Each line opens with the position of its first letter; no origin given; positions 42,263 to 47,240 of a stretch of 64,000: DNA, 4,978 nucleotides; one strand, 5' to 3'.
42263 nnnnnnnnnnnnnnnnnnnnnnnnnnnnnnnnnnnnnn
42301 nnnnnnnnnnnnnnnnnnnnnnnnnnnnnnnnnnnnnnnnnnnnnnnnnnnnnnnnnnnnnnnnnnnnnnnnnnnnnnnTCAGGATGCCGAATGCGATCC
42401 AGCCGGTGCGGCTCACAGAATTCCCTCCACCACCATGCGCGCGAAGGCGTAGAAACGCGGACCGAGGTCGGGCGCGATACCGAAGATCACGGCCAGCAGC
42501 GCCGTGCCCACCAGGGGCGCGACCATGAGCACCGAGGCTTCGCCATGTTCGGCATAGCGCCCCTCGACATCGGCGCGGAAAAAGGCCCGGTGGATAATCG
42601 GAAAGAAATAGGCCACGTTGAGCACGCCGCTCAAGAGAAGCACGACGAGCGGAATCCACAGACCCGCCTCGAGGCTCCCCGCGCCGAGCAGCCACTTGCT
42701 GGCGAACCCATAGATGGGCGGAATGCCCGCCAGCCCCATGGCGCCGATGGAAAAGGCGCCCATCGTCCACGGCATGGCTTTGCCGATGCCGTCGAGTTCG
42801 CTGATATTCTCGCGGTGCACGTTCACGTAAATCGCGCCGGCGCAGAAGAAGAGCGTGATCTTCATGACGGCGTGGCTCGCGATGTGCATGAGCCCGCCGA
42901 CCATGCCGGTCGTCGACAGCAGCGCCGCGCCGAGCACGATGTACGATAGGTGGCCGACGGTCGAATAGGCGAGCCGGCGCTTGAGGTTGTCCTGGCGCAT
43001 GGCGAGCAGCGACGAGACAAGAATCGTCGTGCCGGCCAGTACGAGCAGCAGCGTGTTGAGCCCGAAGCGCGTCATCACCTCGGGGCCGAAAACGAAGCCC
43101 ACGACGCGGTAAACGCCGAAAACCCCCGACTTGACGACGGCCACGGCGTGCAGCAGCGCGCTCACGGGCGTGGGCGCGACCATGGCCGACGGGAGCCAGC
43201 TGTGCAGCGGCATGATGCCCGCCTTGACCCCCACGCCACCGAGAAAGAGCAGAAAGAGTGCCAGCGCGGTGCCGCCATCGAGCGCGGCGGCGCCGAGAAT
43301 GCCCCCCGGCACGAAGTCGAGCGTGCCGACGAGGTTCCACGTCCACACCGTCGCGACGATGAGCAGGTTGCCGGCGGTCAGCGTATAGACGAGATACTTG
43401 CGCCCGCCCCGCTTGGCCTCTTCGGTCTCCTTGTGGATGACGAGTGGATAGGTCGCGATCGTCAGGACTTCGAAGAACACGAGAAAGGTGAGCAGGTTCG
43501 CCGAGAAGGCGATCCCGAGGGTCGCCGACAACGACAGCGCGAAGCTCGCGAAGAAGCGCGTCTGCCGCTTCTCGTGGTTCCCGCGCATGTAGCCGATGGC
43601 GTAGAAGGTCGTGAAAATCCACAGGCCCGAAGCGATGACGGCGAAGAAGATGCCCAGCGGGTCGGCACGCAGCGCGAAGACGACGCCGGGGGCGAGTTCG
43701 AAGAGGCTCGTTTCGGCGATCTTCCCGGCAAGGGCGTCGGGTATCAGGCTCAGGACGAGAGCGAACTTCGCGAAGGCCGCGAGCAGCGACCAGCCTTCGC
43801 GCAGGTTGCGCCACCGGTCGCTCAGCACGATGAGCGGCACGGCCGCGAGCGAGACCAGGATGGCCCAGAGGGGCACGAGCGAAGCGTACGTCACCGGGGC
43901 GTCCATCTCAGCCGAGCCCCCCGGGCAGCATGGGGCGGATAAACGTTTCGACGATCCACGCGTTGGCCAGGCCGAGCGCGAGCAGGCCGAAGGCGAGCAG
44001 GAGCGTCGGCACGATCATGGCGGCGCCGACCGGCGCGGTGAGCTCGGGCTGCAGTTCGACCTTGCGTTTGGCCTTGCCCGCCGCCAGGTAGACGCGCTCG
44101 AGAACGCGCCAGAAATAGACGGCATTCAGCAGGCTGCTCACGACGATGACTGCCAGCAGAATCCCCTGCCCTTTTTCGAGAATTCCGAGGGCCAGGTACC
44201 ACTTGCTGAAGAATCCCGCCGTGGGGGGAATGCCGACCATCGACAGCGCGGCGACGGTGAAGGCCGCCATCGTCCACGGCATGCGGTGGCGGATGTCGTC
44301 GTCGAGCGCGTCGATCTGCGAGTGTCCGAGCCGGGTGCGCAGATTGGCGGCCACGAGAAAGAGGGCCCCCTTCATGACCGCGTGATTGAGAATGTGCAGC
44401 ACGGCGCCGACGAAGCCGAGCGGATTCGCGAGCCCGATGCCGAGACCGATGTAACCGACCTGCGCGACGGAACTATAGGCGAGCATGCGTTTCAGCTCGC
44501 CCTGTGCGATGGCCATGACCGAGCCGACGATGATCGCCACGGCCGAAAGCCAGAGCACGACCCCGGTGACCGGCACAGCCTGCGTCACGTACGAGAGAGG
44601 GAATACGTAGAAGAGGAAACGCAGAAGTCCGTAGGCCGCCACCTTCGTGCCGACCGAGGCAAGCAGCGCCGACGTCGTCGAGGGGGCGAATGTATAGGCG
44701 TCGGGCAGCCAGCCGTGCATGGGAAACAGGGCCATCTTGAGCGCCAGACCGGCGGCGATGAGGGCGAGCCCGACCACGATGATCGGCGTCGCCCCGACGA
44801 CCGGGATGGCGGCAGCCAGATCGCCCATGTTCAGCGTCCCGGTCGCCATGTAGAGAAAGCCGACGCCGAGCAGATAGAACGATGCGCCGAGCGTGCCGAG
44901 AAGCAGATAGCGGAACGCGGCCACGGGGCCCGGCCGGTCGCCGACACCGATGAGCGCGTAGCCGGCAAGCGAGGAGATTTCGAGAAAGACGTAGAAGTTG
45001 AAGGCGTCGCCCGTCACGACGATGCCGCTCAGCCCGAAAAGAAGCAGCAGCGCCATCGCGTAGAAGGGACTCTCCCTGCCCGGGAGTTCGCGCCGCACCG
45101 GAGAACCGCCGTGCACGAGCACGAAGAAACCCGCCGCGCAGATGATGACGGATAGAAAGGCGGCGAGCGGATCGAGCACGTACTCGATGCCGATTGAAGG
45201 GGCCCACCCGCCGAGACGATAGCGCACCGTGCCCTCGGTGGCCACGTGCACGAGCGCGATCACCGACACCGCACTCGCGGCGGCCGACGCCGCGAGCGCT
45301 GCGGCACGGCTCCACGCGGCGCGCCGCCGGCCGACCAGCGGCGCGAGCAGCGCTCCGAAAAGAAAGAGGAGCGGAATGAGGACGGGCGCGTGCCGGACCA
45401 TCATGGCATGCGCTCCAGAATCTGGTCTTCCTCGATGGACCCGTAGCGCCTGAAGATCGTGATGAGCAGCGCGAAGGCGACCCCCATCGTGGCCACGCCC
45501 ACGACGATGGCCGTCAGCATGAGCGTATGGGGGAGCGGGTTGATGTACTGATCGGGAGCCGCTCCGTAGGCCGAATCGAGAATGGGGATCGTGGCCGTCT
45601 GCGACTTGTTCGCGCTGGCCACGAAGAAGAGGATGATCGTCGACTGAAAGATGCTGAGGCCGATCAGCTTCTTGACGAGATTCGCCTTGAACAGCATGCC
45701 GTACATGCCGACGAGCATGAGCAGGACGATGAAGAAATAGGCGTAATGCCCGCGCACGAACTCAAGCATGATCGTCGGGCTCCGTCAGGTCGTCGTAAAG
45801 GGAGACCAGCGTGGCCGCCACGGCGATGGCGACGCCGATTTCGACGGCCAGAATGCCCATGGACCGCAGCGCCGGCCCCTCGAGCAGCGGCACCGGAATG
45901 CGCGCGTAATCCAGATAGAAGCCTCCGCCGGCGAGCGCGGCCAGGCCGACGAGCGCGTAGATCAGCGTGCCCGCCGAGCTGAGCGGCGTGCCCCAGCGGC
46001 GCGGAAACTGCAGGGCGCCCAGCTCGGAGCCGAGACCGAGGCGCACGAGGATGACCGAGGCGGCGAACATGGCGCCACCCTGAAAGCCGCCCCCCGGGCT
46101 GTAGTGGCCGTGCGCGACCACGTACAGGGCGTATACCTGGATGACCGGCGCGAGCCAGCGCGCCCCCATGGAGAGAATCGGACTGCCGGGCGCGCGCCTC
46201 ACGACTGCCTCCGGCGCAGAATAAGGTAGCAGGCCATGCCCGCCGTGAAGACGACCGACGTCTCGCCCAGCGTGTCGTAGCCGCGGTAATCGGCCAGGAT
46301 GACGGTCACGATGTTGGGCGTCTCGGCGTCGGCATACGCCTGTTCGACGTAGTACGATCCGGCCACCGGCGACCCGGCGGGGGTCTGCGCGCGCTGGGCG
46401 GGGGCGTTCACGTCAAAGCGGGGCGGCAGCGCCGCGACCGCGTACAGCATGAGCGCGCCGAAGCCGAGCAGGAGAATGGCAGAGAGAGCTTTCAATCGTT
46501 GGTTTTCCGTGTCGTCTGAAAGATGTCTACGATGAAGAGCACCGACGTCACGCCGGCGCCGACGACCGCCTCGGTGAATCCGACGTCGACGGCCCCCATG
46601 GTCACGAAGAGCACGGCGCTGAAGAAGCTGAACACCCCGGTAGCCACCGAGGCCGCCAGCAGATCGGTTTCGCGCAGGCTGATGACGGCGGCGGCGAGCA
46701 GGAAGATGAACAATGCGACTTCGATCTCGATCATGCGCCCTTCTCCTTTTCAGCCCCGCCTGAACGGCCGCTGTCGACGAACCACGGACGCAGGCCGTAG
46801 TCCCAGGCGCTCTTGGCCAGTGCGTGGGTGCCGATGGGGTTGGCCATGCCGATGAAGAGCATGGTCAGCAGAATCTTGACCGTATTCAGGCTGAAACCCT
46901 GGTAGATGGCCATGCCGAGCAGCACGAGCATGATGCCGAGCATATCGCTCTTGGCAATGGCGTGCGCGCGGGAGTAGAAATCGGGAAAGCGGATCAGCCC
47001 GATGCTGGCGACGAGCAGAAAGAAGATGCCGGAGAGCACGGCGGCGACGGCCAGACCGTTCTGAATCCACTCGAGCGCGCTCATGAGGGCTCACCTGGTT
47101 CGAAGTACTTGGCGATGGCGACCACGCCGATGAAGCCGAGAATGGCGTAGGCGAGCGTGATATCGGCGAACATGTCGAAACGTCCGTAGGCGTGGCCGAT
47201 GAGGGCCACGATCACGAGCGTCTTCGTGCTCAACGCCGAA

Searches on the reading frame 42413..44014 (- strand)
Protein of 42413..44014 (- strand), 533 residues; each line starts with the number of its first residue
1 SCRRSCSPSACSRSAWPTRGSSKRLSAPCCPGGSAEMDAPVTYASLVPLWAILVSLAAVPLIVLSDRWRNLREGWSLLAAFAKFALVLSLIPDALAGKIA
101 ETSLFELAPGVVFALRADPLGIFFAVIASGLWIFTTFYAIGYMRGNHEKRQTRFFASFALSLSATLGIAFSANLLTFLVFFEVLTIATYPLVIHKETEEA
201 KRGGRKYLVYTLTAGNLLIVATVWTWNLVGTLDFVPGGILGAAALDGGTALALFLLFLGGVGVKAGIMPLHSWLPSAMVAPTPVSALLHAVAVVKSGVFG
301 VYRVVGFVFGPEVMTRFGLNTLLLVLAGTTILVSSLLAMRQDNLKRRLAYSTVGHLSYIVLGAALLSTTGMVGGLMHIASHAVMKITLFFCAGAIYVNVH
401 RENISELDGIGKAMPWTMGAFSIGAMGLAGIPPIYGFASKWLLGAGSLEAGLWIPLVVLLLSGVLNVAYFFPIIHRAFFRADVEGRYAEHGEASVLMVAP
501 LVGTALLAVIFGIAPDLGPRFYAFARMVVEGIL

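Call 23: search_protein_families(library=ncbifam, max_evalue=1e-8, proteins=[window:42413-44014:-])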
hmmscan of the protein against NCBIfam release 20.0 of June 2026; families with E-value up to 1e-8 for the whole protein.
window:42413-44014:- (533 aa): 72 families (the best 25 are shown)
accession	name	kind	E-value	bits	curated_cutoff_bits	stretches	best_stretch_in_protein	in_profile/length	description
NF005561.0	PRK07234.1-1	equivalog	1.4e-182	608.4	718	1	43-482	4-443/569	putative monovalent cation/H+ antiporter subunit D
NF006236.0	PRK08375.1-1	equivalog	3e-169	564.1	663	1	44-528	5-491/493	putative monovalent cation/H+ antiporter subunit D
NF005140.0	PRK06589.1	equivalog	3.7e-95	319.6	470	1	47-511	12-473/489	putative monovalent cation/H+ antiporter subunit D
NF006419.0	PRK08668.1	equivalog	2.4e-65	221.5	617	1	53-516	9-468/613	NADH dehydrogenase subunit M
NF005097.0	PRK06525.1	equivalog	2e-63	214.8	430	1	61-510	18-470/480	hydrogenase 4 subunit D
NF009287.0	PRK12647.1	equivalog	5.4e-61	207.1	937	1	50-517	5-469/773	putative monovalent cation/H+ antiporter subunit A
NF009288.0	PRK12648.1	equivalog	2.1e-60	204.8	1104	1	53-517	9-473/954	monovalent cation/H+ antiporter subunit A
NF005086.0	PRK06521.1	equivalog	6e-60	203.4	667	1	49-516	9-493/669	hydrogenase 4 subunit B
TIGR01972.1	NDH_I_M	subfamily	6.7e-56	189.9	263.8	1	54-516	7-469/486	NADH-quinone oxidoreductase subunit M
NF006240.0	PRK08376.1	subfamily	3e-53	181.5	662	1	113-516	84-493/521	putative monovalent cation/H+ antiporter subunit D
NF005141.0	PRK06590.1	equivalog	9e-53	180.1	556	1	110-514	72-467/615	NADH-quinone oxidoreductase subunit L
TIGR01974.1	NDH_I_L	subfamily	1.7e-50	172.6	407.5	1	97-513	56-477/630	NADH-quinone oxidoreductase subunit L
NF009289.0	PRK12649.1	equivalog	3.9e-50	171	1117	1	51-517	10-487/789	putative monovalent cation/H+ antiporter subunit A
NF009305.0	PRK12662.1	equivalog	5.2e-50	170.6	700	1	50-515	9-476/492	putative monovalent cation/H+ antiporter subunit D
NF005818.0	PRK07691.1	equivalog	8.6e-50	170.1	586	1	51-516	10-470/496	Na+/H+ antiporter subunit D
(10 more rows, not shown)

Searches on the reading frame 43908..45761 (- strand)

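Call 23: search_protein_families(library=ncbifam, max_evalue=1e-8, proteins=[window:43908-45761:-])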
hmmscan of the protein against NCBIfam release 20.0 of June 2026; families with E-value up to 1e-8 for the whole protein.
window:43908-45761:- (617 aa): 74 families (the best 25 are shown)
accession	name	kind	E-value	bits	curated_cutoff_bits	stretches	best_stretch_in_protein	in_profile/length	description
NF009305.0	PRK12662.1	equivalog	3.1e-109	366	700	1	124-598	4-474/492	putative monovalent cation/H+ antiporter subunit D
NF006240.0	PRK08376.1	subfamily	2.2e-87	294.1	662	1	121-610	2-502/521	putative monovalent cation/H+ antiporter subunit D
NF009306.0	PRK12663.1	equivalog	9.7e-79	265.4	542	1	126-603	5-470/498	Na+/H+ antiporter subunit D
NF006241.0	PRK08377.1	equivalog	2.2e-78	264.4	645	1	125-568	5-441/494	NADH dehydrogenase subunit N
NF006419.0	PRK08668.1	equivalog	3e-74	250.9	617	1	128-605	6-472/613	NADH dehydrogenase subunit M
NF005818.0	PRK07691.1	equivalog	4e-71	240.5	586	1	126-596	9-470/496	Na+/H+ antiporter subunit D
TIGR01770.1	NDH_I_N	subfamily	7.2e-67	226.4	332.6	1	177-573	55-449/472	NADH-quinone oxidoreductase subunit NuoN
TIGR01972.1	NDH_I_M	subfamily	1.4e-65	221.8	263.8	1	133-606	8-474/486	NADH-quinone oxidoreductase subunit M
TIGR00944.1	2a6301s04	subfamily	4.6e-65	220.7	692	1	126-569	6-441/463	multicomponent K+/H+ antiporter, MrpD/PhaD subunit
NF006238.0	PRK08375.1-4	equivalog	3.7e-62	210.8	626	1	126-560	9-431/531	putative monovalent cation/H+ antiporter subunit D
NF006236.0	PRK08375.1-1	equivalog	2.1e-61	208.4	663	1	126-600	8-481/493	putative monovalent cation/H+ antiporter subunit D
NF009309.0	PRK12666.1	equivalog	2.8e-61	207.8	476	1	125-589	10-480/529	monovalent cation/H+ antiporter subunit D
NF009308.0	PRK12665.1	equivalog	6.8e-59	199.8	585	1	125-566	11-446/531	Na+/H+ antiporter subunit D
NF005142.0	PRK06591.1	equivalog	1e-58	199.6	460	1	121-560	3-426/432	putative monovalent cation/H+ antiporter subunit D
NF005086.0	PRK06521.1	equivalog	3e-58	197.8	667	1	127-606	9-498/669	hydrogenase 4 subunit B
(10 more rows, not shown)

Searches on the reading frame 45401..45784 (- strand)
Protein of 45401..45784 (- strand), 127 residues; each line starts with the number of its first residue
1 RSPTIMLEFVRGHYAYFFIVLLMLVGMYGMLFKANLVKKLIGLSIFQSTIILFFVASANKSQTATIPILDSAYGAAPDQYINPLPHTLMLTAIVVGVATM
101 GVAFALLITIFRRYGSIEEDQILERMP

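Call 24: search_protein_families(library=ncbifam, max_evalue=1e-8, proteins=[window:45401-45784:-])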
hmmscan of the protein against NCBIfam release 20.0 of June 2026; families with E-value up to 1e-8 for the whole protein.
window:45401-45784:- (127 aa): 13 families
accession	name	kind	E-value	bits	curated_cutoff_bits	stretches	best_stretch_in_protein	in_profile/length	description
NF005621.0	PRK07375.1-6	equivalog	3.5e-33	114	126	1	6-123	1-114/120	putative monovalent cation/H+ antiporter subunit C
NF005624.0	PRK07375.2-3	equivalog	8.7e-27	93.4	95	1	12-117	4-104/105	cation:proton antiporter subunit C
NF005619.0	PRK07375.1-4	equivalog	2.8e-26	92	145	1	13-122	3-107/111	Na+/H+ antiporter subunit C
NF005618.0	PRK07375.1-3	equivalog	6.6e-18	65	107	1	19-124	12-117/119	putative monovalent cation/H+ antiporter subunit C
NF005620.0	PRK07375.1-5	equivalog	9.4e-17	61.1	91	1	17-118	6-103/113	putative monovalent cation/H+ antiporter subunit C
NF006250.0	PRK08388.1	equivalog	2e-16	60.5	137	1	14-119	4-111/119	putative monovalent cation/H+ antiporter subunit C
NF005623.0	PRK07375.2-2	equivalog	3.6e-16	59.2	81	1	19-110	6-90/93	putative monovalent cation/H+ antiporter subunit C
NF009303.0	PRK12660.1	subfamily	6.1e-11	42.3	132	1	18-122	8-104/114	putative monovalent cation/H+ antiporter subunit C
NF009301.0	PRK12658.1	equivalog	1e-10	41.5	156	1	18-120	8-105/125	Na+/H+ antiporter subunit C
TIGR00941.1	2a6301s03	subfamily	1.6e-10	41.5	161.2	1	19-120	9-101/104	multicomponent Na+:H+ antiporter, MnhC subunit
NF006573.0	PRK09094.1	equivalog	1.6e-10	41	105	1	19-121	9-106/114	Na+/H+ antiporter subunit C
NF006372.0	PRK08600.1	equivalog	2.1e-09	37.4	127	1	18-122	8-103/113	Na(+)/H(+) antiporter subunit C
NF009302.0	PRK12659.1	equivalog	7.2e-09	35.6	154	1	19-121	9-106/117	Na+/H+ antiporter subunit C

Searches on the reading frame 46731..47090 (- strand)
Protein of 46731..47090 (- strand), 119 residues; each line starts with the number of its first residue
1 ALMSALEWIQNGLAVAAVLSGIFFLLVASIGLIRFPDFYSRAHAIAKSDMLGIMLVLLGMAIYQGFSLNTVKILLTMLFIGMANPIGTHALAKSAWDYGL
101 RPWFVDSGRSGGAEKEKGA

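Call 24: search_protein_families(library=ncbifam, max_evalue=1e-8, proteins=[window:46731-47090:-])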
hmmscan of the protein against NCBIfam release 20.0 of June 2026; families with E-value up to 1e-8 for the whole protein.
window:46731-47090:- (119 aa): 12 families
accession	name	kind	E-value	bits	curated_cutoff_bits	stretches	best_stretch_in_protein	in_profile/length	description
NF009314.0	PRK12674.1-2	subfamily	1.9e-26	92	102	1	11-103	5-97/116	Na+/H+ antiporter subunit G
TIGR01300.1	CPA3_mnhG_phaG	equivalog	1.2e-23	83.3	63.1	1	18-103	3-90/97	monovalent cation/H(+) antiporter subunit G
NF009311.0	PRK12670.1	equivalog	4.2e-22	77.9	116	1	13-96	5-88/99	putative monovalent cation/H+ antiporter subunit G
NF009320.0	PRK12675.1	equivalog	4.4e-19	69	128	1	17-103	6-93/104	putative monovalent cation/H+ antiporter subunit G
NF009236.0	PRK12586.1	equivalog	3e-17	62.7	156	1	9-97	7-97/145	Na+/H+ antiporter subunit G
NF009313.0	PRK12674.1-1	equivalog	5.7e-16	58.6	151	1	16-102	11-101/140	Na+/H+ antiporter subunit G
NF009316.0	PRK12674.1-5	equivalog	1.4e-15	57.2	122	1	7-96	2-93/121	Na+/H+ antiporter subunit G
NF009317.0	PRK12674.2-1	equivalog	3.5e-15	56.2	107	1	15-95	8-88/105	Na+/H+ antiporter subunit G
NF009312.0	PRK12672.1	subfamily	1.9e-13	50.6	122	1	15-102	8-105/122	putative monovalent cation/H+ antiporter subunit G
NF009237.0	PRK12587.1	equivalog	1.2e-12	47.8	158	1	9-97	5-95/118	Na+/H+ antiporter subunit G1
NF009235.0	PRK12585.1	equivalog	1.4e-12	47.3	273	1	16-100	12-97/197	putative monovalent cation/H+ antiporter subunit G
NF009238.0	PRK12592.1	equivalog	1.5e-09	37.9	170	1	12-62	9-59/126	putative monovalent cation/H+ antiporter subunit G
